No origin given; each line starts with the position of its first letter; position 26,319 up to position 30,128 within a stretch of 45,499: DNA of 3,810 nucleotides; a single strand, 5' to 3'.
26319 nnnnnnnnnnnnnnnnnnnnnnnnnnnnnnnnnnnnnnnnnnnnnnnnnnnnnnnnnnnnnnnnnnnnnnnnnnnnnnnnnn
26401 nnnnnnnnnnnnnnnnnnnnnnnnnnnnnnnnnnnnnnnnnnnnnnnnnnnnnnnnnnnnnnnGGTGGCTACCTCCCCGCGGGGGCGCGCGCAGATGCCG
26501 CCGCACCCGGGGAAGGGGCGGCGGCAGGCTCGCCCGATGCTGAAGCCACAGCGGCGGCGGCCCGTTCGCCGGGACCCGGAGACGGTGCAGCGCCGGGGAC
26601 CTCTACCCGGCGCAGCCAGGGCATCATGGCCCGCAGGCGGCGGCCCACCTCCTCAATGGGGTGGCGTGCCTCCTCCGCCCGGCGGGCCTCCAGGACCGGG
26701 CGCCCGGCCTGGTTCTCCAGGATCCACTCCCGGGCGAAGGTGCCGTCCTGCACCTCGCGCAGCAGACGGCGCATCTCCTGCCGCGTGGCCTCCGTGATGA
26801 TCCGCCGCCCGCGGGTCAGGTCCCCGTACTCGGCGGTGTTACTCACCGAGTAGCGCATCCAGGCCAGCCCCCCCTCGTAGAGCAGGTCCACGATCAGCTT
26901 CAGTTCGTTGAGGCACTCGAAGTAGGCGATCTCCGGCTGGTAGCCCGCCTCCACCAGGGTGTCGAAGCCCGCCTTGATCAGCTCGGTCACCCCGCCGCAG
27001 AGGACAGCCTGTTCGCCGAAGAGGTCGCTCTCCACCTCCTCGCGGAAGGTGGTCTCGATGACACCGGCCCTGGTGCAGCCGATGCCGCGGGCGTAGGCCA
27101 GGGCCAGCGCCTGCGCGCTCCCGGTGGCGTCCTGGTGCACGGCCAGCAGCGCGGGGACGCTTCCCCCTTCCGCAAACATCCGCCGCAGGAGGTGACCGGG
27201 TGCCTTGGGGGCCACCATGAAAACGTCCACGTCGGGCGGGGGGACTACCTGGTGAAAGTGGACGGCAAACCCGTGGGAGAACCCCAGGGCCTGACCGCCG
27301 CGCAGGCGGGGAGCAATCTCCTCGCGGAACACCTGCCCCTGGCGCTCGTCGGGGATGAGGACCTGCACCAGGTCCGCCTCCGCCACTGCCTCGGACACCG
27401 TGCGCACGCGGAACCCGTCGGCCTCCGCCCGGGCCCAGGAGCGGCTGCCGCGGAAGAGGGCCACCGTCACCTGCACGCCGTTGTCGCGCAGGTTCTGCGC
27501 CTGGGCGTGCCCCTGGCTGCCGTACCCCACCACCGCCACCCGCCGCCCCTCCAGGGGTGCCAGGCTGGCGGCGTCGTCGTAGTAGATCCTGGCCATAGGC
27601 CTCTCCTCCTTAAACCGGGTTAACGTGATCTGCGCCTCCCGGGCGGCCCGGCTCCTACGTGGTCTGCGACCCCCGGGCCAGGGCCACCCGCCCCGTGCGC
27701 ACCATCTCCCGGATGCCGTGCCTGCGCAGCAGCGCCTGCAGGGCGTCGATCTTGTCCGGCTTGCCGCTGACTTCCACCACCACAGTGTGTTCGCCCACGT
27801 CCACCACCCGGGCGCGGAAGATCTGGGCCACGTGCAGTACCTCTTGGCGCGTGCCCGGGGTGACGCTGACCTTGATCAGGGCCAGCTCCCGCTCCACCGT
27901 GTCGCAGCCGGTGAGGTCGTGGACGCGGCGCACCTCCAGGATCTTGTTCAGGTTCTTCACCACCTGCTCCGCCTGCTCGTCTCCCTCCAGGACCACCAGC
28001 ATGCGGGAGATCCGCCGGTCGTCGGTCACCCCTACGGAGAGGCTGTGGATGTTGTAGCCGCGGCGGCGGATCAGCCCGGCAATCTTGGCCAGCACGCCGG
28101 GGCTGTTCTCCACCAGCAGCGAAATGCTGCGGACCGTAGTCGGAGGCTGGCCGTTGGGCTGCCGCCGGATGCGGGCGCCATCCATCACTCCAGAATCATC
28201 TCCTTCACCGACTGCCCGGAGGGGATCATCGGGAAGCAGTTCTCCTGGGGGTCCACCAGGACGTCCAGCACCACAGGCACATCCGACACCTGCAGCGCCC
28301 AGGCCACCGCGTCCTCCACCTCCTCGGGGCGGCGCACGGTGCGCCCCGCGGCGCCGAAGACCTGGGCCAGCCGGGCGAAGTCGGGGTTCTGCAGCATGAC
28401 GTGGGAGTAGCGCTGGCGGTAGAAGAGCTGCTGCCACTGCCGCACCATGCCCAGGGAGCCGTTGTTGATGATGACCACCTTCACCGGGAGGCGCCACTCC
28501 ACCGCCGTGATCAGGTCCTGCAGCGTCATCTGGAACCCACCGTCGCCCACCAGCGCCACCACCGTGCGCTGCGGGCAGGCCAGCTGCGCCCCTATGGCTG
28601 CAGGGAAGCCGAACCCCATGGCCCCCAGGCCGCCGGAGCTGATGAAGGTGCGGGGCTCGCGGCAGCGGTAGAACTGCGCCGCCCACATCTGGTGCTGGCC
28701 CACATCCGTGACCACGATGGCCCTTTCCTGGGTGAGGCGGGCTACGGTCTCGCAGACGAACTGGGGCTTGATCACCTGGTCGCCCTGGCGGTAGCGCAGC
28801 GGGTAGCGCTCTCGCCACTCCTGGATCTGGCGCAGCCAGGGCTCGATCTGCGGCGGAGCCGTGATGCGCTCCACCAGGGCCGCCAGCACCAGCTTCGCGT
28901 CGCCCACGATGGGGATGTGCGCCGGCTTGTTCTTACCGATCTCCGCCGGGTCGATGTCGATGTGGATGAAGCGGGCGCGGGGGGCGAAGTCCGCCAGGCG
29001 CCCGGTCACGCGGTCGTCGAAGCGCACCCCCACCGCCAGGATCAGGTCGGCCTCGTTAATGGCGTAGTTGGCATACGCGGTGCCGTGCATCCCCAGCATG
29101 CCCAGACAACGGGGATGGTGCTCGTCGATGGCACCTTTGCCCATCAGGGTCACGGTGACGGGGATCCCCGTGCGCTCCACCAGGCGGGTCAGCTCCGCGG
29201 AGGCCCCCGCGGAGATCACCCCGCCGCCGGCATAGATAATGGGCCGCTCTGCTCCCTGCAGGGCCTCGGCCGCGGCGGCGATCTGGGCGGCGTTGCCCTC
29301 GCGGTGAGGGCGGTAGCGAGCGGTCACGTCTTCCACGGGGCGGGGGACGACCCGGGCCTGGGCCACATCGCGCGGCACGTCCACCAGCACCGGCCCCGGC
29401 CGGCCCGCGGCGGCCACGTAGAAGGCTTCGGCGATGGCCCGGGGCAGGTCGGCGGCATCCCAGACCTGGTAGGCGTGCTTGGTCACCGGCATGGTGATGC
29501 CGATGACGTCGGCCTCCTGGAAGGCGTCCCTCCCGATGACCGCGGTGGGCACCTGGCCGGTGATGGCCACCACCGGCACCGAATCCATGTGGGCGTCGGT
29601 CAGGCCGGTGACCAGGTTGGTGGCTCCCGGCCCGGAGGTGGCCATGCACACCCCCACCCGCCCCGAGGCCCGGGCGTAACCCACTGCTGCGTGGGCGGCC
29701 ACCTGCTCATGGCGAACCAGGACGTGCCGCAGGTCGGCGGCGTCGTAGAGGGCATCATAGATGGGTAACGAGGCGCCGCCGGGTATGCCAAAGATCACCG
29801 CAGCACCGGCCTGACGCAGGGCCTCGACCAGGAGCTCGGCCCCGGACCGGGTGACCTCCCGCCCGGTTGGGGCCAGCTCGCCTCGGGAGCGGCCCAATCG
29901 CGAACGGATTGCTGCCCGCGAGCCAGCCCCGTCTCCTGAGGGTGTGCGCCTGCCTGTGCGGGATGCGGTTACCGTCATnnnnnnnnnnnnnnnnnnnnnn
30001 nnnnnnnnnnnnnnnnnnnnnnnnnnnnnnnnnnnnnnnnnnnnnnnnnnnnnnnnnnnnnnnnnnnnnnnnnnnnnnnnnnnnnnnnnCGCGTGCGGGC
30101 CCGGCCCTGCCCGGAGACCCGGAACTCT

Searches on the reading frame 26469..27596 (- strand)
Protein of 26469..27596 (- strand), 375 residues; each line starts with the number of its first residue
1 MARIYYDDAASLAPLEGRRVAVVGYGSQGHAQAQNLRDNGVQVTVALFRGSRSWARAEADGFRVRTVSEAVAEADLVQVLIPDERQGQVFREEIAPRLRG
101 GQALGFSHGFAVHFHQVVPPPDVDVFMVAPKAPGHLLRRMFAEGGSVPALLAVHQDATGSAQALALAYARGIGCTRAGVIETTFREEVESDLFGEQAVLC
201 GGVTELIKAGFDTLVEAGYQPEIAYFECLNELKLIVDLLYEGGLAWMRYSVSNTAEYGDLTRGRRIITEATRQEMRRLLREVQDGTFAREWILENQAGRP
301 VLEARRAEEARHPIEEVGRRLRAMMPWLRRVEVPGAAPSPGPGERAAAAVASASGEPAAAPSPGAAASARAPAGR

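Call 15: search_protein_families(library=ncbifam, proteins=[window:26469-27596:-], max_evalue=1e-10)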
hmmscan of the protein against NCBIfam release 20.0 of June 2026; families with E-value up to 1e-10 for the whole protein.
window:26469-27596:- (375 aa): 4 families
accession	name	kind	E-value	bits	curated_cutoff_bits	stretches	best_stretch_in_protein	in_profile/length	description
NF004017.0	PRK05479.1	equivalog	6.6e-162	537.9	336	1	1-330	1-330/337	ketol-acid reductoisomerase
NF009940.0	PRK13403.1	equivalog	7.1e-146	485.3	406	1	3-329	2-327/335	ketol-acid reductoisomerase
TIGR00465.1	ilvC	equivalog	4.5e-136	452.9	226.15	1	15-328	1-313/314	ketol-acid reductoisomerase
NF003557.0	PRK05225.1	equivalog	3.8e-58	197.2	713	2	12-201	32-227/491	ketol-acid reductoisomerase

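Call 18: find_encoding_contigs(protein=window:26469-27596:-, flank=10000, max_places=4)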
Protein window:26469-27596:- (375 aa): 5 contigs read that carry it; 3 places shown.
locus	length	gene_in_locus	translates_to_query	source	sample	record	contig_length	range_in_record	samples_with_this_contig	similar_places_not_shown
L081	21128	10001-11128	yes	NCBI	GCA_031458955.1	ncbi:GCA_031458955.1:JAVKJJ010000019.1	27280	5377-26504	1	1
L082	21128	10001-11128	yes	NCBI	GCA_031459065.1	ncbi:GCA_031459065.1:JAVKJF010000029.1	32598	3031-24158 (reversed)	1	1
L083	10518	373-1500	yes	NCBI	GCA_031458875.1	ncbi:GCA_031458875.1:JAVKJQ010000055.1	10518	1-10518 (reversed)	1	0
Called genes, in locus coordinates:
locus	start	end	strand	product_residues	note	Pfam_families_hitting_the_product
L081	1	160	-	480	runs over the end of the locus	PF00909:Ammonium_transp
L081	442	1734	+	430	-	PF03447:NAD_binding_3, PF00742:Homoserine_dh, PF01842:ACT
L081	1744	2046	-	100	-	-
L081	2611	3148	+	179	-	PF00310:GATase_2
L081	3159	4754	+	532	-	PF00310:GATase_2, PF04898:Glu_syn_central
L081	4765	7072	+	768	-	PF01645:Glu_synthase, PF01493:GXGXG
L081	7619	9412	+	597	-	PF02776:TPP_enzyme_N, PF00205:TPP_enzyme_M, PF02775:TPP_enzyme_C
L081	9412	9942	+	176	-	PF01842:ACT, PF22629:ACT_AHAS_ss, PF13710:ACT_5, PF10369:ALS_ss_C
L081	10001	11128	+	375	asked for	PF00670:AdoHcyase_NAD (faint), PF02826:2-Hacid_dh_C (weak), PF07991:KARI_N, PF01450:KARI_C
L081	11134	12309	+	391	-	PF00682:HMGL-like, PF22617:HCS_D2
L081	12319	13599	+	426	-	PF00330:Aconitase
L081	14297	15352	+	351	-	PF00180:Iso_dh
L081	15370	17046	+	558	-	PF00920:ILVD_EDD_N, PF24877:ILV_EDD_C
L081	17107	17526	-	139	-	PF01894:YjbQ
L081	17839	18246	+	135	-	PF23357:DUF7088 (weak), PF00462:Glutaredoxin (weak), PF13192:Thioredoxin_3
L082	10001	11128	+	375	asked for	PF00670:AdoHcyase_NAD (faint), PF02826:2-Hacid_dh_C (weak), PF07991:KARI_N, PF01450:KARI_C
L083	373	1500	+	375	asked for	PF00670:AdoHcyase_NAD (faint), PF02826:2-Hacid_dh_C (weak), PF07991:KARI_N, PF01450:KARI_C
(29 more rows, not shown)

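Call 52: list_cluster_members(proteins=[window:26469-27596:-, window:25288-26463:-, window:23998-25278:-, window:28185-29978:-])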
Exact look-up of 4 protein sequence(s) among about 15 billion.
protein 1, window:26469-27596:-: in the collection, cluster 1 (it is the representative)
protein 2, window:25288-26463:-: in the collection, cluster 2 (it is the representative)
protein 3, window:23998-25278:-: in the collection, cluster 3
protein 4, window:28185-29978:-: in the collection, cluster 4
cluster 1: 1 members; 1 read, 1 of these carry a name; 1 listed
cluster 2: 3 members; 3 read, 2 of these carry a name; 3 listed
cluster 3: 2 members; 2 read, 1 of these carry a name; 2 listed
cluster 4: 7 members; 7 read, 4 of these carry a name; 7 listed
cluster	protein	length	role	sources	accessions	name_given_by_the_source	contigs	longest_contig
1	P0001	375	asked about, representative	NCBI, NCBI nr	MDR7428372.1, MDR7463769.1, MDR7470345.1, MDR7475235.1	MAG: ketol-acid reductoisomerase [Armatimonadota bacterium] | ketol-acid reductoisomerase [Armatimonadota bacterium]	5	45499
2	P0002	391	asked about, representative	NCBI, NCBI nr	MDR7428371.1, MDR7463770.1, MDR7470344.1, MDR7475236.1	MAG: 2-isopropylmalate synthase [Armatimonadota bacterium] | 2-isopropylmalate synthase [Armatimonadota bacterium]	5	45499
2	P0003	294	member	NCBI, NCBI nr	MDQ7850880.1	MAG: 2-isopropylmalate synthase, partial [Armatimonadota bacterium] | 2-isopropylmalate synthase [Armatimonadota bacterium]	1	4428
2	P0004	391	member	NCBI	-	-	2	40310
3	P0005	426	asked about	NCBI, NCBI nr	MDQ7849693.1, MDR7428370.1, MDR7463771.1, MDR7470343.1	MAG: 3-isopropylmalate dehydratase large subunit [Armatimonadota bacterium] | 3-isopropylmalate dehydratase large subunit [Armatimonadota bacterium]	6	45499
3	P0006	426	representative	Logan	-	-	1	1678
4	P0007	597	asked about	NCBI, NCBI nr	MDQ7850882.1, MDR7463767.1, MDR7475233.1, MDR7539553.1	MAG: biosynthetic-type acetolactate synthase large subunit [Armatimonadota bacterium] | biosynthetic-type acetolactate synthase large subunit [Armatimonadota bacterium]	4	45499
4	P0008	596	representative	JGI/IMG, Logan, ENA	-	-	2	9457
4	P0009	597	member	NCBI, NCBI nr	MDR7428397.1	MAG: biosynthetic-type acetolactate synthase large subunit [Armatimonadota bacterium] | biosynthetic-type acetolactate synthase large subunit [Armatimonadota bacterium]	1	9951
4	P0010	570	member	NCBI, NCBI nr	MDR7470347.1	MAG: biosynthetic-type acetolactate synthase large subunit [Armatimonadota bacterium] | biosynthetic-type acetolactate synthase large subunit [Armatimonadota bacterium]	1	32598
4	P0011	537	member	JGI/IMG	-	acetolactate synthase-1/2/3 large subunit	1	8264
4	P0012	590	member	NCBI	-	-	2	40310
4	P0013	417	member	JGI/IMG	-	-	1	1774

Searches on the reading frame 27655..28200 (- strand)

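Call 15: search_protein_families(library=ncbifam, proteins=[window:27655-28200:-], max_evalue=1e-10)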
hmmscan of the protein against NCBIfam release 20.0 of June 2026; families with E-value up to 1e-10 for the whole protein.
window:27655-28200:- (181 aa): 2 families
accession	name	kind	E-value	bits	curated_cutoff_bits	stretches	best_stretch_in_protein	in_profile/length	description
NF008864.0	PRK11895.1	equivalog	4.4e-57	192.3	119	1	24-180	4-161/164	acetolactate synthase small subunit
TIGR00119.1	acolac_sm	equivalog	2.4e-52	177.1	56.9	1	24-177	3-157/158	acetolactate synthase small subunit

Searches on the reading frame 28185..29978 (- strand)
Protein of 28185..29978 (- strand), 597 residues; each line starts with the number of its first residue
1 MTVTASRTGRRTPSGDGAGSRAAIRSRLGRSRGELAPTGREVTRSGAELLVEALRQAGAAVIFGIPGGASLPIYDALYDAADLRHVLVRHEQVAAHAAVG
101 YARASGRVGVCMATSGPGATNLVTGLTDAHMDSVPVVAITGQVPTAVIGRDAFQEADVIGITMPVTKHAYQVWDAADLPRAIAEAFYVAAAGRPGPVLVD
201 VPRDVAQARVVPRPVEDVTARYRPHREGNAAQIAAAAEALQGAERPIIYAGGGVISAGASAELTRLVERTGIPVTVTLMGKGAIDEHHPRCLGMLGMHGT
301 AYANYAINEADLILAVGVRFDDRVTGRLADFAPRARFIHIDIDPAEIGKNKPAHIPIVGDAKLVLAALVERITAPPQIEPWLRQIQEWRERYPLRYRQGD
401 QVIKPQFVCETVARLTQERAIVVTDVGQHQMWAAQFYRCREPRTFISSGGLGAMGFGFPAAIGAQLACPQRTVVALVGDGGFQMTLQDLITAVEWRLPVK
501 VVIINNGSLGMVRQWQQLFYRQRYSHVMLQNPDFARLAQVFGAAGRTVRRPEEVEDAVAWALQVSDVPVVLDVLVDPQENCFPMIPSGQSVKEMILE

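Call 15: search_protein_families(library=ncbifam, proteins=[window:28185-29978:-], max_evalue=1e-10)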
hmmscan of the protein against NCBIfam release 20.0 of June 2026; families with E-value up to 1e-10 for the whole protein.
window:28185-29978:- (597 aa): 52 families (the best 25 are shown)
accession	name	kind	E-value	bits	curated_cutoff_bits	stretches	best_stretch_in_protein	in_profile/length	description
TIGR00118.1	acolac_lg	equivalog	2.5e-245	815.2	538.35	1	45-596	2-555/557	biosynthetic-type acetolactate synthase large subunit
NF004710.0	PRK06048.1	equivalog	3.6e-240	798.2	976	1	44-595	8-557/561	acetolactate synthase large subunit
NF005651.0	PRK07418.1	subfamily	1.1e-225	750.5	942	1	40-595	15-579/617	acetolactate synthase large subunit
NF004919.0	PRK06276.1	equivalog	1e-222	740.6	866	1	45-596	2-558/582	acetolactate synthase large subunit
NF005860.0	PRK07789.1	equivalog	9.6e-222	737.6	881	1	43-594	33-597/615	acetolactate synthase large subunit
NF005824.0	PRK07710.1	equivalog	2.3e-218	726.2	976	1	41-595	14-568/573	acetolactate synthase large subunit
NF005228.0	PRK06725.1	equivalog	1.3e-214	713.6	991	1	45-596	17-566/571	acetolactate synthase large subunit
NF006524.0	PRK08978.1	equivalog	3.2e-212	705.7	738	1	45-595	2-544/548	acetolactate synthase 2 catalytic subunit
NF006581.0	PRK09107.1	equivalog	2.3e-209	696.6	974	1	43-596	10-574/595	acetolactate synthase 3 large subunit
NF006319.0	PRK08527.1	equivalog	2.4e-203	676.6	905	1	45-597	5-560/565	acetolactate synthase large subunit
NF005409.0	PRK06965.1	equivalog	2.2e-196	653.8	1035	1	42-596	19-582/587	acetolactate synthase 3 catalytic subunit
NF005058.0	PRK06466.1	equivalog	9.1e-194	645.1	951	1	45-596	5-568/574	acetolactate synthase 3 large subunit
NF005584.0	PRK07282.1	equivalog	1.3e-192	641.3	970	1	41-595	7-560/566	acetolactate synthase large subunit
NF006016.1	PRK08155.1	equivalog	7e-188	625.5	870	1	45-595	4-552/554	acetolactate synthase large subunit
NF005364.0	PRK06882.1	equivalog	4.6e-182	606.4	1083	1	45-596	5-566/574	acetolactate synthase 3 large subunit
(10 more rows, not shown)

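Call 17: find_related_loci(query=window:28185-29978:-, collection=genome_contigs, flank=3000)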
Query window:28185-29978:- (597 aa) in genome_contigs; peptide patterns used: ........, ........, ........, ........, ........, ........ (x = any residue, [..] = any of these).
600 stretches matched a pattern (row limit reached: there are more); 594 encode a relative of the query (tblastn E <= 1e-3); the best 80 are kept; 80 distinct loci.
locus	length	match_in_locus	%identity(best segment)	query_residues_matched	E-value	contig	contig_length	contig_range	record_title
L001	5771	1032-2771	65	3-597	0e+0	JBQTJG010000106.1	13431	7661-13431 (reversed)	MAG: Armatimonadota bacterium isolate SAR307 c_000000042448, whole genome shotgun sequence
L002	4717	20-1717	56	30-597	0e+0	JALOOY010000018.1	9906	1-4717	MAG: Thermodesulfobacteriota bacterium isolate Prado115 scaffold_12121, whole genome shotgun sequence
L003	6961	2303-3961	55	40-595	0e+0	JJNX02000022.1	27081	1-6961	Peptococcaceae bacterium SCADC1_2_3 contig_22, whole genome shotgun sequence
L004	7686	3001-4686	56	39-595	0e+0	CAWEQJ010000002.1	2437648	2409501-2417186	MAG: uncultured Thermoleophilaceae bacterium isolate MFD01721.bin.2.52 genome assembly, contig: contig_1421, whole genom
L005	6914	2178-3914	54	8-595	0e+0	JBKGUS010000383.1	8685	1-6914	MAG: Thermoleophilaceae bacterium isolate CMU.bins.286 k141_19218904, whole genome shotgun sequence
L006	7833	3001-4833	53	10-595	0e+0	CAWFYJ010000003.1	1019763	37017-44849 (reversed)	MAG: uncultured Conexibacteraceae bacterium isolate MFD05442.bin.1.291 genome assembly, contig: contig_5122, whole genom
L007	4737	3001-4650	57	45-595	0e+0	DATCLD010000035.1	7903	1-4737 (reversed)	MAG TPA_asm: Limnochordales bacterium isolate SMAG_U7113 k141_186802, whole genome shotgun sequence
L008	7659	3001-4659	54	46-595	0e+0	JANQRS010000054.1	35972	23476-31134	MAG: Calditrichia bacterium isolate IP29b_bin.73 k99_2600261, whole genome shotgun sequence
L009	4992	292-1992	53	32-595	0e+0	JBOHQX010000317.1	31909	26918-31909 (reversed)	MAG: bacterium isolate M3-S_metawrap_bin.56 k127_3844129, whole genome shotgun sequence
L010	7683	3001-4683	56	41-595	0e+0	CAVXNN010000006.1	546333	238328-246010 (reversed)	MAG: uncultured Actinomycetes bacterium isolate MFD01721.bin.2.121 genome assembly, contig: contig_23031, whole genome s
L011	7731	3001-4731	54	25-595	0e+0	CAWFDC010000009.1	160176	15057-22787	MAG: uncultured Thermoleophilia bacterium isolate MFD04716.bin.2.196 genome assembly, contig: contig_4774, whole genome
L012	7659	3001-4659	55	48-595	0e+0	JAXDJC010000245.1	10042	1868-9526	MAG: Thermoleophilaceae bacterium isolate BP_562 scaffold_2552694, whole genome shotgun sequence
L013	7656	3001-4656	53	45-596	0e+0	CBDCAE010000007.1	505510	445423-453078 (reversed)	MAG: Capsulimonadaceae bacterium isolate c2c65074-d64d-48cb-857f-794c724540d0 genome assembly, contig: contig_7, whole g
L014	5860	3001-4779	54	11-595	0e+0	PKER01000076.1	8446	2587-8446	MAG: bacterium isolate RSA11 c_000000002552, whole genome shotgun sequence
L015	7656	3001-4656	53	45-596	0e+0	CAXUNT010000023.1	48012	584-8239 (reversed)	MAG TPA_asm: uncultured Armatimonadales bacterium isolate public_SRR14722125_metawrap_bin.1 genome assembly, contig: pub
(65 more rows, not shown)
